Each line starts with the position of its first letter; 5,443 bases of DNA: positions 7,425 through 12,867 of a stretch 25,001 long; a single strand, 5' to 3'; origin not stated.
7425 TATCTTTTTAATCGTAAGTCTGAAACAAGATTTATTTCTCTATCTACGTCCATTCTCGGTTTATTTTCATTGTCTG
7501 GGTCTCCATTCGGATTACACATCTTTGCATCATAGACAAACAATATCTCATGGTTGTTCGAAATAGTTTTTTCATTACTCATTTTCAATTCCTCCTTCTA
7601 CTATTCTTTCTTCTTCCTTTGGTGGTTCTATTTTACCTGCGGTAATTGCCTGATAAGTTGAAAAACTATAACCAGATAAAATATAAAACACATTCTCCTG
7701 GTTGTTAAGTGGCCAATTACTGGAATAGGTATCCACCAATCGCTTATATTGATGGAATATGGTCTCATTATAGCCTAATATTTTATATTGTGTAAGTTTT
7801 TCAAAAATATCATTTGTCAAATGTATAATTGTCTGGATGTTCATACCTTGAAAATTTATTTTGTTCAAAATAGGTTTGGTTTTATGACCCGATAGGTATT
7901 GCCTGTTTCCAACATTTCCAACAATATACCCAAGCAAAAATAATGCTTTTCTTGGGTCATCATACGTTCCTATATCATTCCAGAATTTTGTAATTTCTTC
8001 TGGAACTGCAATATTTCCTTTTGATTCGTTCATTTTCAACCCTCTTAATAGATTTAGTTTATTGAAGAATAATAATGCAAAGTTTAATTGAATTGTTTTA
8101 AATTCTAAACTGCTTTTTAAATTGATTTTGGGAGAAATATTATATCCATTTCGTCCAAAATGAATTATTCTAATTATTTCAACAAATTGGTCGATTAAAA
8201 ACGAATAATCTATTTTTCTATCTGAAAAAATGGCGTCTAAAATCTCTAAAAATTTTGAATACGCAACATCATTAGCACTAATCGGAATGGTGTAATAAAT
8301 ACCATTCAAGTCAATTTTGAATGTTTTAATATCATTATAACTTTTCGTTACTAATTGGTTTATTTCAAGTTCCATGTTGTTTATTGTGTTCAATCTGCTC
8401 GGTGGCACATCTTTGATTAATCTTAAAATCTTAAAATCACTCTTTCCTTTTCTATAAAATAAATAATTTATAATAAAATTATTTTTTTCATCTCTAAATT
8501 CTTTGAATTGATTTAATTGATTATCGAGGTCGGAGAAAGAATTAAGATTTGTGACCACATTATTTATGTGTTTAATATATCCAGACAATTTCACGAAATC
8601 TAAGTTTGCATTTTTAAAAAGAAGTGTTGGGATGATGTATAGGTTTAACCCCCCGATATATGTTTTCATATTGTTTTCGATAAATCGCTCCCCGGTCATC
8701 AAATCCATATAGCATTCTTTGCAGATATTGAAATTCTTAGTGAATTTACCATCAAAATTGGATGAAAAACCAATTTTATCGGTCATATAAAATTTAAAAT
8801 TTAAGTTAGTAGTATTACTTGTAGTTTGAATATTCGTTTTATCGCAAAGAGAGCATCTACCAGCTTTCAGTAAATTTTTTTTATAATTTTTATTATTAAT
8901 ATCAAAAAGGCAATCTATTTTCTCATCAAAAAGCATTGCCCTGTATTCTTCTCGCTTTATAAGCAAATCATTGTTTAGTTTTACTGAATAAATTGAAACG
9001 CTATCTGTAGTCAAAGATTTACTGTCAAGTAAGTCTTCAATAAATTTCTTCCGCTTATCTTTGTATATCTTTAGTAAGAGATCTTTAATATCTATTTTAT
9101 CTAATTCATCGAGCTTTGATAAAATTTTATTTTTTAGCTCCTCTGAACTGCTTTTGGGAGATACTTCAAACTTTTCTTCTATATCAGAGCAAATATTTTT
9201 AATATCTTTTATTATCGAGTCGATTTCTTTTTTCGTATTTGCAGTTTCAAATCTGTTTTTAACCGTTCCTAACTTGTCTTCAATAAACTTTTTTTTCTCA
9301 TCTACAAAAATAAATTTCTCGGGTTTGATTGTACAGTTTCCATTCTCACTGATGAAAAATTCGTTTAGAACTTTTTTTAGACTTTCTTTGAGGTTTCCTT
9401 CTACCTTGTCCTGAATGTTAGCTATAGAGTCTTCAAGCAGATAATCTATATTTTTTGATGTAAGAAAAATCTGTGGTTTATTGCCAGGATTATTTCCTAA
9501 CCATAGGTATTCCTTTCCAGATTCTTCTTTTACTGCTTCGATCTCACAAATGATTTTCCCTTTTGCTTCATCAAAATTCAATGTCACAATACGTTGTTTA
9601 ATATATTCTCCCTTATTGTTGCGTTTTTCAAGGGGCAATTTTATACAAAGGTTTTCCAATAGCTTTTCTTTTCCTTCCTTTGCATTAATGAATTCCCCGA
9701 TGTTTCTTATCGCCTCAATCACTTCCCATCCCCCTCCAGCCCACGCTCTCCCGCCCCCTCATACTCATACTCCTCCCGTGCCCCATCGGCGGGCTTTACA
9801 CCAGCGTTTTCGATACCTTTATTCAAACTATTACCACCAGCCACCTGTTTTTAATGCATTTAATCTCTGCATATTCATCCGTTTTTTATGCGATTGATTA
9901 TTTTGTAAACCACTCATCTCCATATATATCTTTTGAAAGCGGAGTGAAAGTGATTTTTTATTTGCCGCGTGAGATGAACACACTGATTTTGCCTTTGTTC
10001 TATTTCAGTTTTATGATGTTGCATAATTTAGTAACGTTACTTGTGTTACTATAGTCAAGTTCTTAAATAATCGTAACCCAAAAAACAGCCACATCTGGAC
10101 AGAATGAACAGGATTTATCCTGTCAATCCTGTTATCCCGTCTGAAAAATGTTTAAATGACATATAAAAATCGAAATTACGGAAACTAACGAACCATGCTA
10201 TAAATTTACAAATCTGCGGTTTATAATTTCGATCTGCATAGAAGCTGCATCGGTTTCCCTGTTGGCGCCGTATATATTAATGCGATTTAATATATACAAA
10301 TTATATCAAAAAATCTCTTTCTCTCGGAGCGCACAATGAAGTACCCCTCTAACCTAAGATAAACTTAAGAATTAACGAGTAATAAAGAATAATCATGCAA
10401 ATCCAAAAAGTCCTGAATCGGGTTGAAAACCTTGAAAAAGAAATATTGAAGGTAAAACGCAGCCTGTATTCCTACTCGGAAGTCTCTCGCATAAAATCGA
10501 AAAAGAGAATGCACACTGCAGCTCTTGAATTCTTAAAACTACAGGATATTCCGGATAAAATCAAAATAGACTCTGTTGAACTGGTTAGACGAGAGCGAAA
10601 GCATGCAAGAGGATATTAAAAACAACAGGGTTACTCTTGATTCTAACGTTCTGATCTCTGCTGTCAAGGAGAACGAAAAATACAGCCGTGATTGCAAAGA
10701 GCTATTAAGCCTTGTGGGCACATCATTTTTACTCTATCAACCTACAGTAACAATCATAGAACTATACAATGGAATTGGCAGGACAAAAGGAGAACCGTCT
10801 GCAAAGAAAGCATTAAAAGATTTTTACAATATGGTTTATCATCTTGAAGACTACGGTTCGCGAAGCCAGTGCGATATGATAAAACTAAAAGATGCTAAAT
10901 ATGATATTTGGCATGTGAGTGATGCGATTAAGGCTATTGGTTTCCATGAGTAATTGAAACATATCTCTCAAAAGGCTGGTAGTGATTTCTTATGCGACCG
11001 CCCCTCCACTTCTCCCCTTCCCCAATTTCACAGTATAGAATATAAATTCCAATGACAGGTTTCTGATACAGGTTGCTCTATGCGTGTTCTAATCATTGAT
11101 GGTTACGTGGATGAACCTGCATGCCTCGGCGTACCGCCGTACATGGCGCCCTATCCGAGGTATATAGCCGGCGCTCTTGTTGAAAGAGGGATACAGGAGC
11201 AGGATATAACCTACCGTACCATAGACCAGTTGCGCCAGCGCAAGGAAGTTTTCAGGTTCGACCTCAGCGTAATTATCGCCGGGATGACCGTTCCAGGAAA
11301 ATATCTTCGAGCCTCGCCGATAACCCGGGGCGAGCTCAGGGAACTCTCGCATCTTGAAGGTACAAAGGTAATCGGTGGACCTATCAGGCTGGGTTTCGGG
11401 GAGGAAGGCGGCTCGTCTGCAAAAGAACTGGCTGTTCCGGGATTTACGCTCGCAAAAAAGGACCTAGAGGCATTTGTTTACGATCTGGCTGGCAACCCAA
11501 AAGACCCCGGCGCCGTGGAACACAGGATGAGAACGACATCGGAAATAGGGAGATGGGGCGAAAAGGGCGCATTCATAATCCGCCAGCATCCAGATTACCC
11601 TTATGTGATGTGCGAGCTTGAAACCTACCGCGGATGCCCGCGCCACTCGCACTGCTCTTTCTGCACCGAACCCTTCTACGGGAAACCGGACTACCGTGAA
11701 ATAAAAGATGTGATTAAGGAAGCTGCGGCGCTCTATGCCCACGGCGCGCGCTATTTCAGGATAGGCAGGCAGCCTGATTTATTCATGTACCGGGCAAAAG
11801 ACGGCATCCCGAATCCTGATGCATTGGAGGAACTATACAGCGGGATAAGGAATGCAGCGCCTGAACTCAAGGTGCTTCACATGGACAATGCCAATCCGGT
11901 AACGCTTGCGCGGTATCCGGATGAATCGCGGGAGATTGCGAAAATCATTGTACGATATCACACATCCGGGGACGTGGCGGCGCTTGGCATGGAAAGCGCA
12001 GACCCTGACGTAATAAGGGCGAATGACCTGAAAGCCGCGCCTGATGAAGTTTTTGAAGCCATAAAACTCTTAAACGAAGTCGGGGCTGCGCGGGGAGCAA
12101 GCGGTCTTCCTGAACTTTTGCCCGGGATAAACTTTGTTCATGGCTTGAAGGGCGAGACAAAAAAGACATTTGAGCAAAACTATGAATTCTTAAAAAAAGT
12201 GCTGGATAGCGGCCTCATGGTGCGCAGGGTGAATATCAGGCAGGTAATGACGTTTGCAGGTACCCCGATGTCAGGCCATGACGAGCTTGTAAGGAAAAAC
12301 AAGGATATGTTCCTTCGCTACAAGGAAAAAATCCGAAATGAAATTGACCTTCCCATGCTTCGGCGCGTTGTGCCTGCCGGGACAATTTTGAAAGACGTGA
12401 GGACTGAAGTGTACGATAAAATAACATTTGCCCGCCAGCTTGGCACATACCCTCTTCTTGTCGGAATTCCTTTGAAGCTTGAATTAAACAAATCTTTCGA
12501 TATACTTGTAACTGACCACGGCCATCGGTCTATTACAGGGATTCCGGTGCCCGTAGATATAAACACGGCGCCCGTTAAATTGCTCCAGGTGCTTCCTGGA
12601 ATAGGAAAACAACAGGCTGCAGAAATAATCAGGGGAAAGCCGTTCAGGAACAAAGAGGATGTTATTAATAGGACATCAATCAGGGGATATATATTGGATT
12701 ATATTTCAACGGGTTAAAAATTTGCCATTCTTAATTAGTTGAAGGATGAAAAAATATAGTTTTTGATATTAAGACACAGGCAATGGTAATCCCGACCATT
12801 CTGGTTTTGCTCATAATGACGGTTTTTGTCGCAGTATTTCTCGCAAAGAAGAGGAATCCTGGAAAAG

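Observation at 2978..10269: Inverted copies of a roughly 55-bp element and mirror-image G-rich/C-rich tracts bracket a 6.3-kb low-GC interference module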

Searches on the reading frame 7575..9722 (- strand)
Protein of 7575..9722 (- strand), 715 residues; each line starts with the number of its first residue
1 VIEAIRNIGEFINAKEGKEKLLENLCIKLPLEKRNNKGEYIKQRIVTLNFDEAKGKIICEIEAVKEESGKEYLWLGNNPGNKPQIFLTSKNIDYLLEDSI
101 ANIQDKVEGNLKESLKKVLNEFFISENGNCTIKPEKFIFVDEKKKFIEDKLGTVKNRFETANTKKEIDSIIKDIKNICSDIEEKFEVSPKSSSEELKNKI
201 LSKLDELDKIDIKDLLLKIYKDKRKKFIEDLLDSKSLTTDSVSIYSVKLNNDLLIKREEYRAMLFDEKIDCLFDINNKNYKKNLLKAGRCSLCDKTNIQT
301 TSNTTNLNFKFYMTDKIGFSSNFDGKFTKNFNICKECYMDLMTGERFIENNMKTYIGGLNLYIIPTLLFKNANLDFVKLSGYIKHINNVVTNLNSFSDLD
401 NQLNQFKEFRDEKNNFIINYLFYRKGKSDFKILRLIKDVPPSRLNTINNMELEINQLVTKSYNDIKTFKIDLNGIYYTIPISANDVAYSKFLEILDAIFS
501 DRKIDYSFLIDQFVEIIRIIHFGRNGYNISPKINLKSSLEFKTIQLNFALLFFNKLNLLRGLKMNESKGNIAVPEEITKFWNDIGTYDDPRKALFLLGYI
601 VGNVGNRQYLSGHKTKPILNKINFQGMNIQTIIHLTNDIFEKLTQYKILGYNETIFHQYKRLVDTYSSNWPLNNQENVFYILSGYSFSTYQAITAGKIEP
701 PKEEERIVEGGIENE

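Call 9: search_protein_families(library=ncbifam, proteins=[window:7575-9722:-], max_evalue=0.01)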
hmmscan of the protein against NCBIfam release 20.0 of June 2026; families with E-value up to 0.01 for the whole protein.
window:7575-9722:- (715 aa): 2 families
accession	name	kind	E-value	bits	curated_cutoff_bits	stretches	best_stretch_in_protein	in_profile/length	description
TIGR02556.1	cas_TM1802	equivalog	1.3e-69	235.1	156.95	1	1-689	1-571/571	TIGR02556 family CRISPR-associated protein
TIGR02591.1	cas_Csh1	hypoth_equivalog_domain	2.1e-66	224.8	104.05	1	303-687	2-395/395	type I-B CRISPR-associated protein Cas8b/Csh1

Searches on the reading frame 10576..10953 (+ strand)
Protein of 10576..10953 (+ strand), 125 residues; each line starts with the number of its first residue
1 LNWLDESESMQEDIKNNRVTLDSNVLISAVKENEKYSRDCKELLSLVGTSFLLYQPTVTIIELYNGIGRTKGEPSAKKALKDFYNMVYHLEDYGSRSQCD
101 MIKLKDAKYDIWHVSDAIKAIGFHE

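Call 13: search_protein_families(library=pfam, proteins=[window:10576-10953:+], max_evalue=0.01)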
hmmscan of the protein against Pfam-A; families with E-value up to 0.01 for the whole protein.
window:10576-10953:+ (125 aa): 1 family
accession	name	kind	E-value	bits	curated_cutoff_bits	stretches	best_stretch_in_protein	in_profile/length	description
PF01850.27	PIN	-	8.9e-05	23.5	23.6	1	20-76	2-57/120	PIN domain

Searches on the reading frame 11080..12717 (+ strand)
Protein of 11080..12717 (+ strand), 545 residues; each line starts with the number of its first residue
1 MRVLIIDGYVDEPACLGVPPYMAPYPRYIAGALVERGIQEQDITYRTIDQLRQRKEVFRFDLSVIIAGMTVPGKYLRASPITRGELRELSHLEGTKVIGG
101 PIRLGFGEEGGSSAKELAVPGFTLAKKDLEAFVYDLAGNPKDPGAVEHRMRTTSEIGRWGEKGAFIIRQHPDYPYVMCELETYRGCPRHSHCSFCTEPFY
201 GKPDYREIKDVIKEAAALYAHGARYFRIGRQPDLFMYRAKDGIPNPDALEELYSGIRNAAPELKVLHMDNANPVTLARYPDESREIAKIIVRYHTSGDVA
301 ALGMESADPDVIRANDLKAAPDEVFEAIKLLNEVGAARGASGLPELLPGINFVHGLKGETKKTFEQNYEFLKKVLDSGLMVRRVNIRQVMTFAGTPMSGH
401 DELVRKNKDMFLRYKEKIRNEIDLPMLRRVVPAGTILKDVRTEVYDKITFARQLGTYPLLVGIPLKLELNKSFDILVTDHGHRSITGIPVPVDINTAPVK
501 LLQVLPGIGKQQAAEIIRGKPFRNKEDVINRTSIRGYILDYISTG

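Call 13: search_protein_families(library=pfam, proteins=[window:11080-12717:+], max_evalue=0.01)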
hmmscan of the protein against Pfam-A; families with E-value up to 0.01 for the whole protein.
window:11080-12717:+ (545 aa): 3 families
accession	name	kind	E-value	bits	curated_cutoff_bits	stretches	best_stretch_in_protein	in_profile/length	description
PF04055.27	Radical_SAM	-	7.8e-11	42.9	29.5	1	181-371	2-166/166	Radical SAM superfamily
PF12836.13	HHH_3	-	1.6e-07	31.8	27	1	490-527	4-45/65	Helix-hairpin-helix motif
PF03934.19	T2SSK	-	0.0094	16.7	24.2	0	492-536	1-49/63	Type II secretion system (T2SS), protein K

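Call 15: find_encoding_contigs(protein=window:11080-12717:+, flank=10000, max_places=10)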
Protein window:11080-12717:+ (545 aa): no gene with exactly this product is on record in the collection.
